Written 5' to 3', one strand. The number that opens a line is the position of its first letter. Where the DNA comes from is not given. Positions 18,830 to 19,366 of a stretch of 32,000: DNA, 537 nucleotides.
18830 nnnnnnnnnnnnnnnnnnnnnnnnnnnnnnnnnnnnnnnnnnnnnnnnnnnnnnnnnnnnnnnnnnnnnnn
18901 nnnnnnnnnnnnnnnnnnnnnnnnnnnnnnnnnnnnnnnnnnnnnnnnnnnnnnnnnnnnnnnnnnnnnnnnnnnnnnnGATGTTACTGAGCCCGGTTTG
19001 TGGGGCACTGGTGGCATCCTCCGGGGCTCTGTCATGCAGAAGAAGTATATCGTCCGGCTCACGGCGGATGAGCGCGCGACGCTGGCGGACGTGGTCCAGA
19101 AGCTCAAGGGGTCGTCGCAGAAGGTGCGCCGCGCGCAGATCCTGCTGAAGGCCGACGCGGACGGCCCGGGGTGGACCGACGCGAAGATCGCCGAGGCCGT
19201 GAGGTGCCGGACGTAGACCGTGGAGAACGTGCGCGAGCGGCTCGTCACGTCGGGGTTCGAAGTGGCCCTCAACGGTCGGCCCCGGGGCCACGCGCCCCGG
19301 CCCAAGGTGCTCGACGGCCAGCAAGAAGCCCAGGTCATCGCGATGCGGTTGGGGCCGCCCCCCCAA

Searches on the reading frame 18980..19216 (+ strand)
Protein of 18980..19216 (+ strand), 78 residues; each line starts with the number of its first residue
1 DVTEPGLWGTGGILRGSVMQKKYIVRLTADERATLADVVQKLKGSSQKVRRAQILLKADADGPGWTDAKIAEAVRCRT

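Call 25: search_protein_families(library=pfam, proteins=[window:18980-19216:+], max_evalue=0.01)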
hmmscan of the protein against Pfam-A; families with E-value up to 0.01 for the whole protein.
window:18980-19216:+ (78 aa): 1 family
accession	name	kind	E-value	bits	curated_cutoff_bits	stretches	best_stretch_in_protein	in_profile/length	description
PF13384.12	HTH_23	-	0.00012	22.2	24.6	1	47-76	3-29/50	Homeodomain-like domain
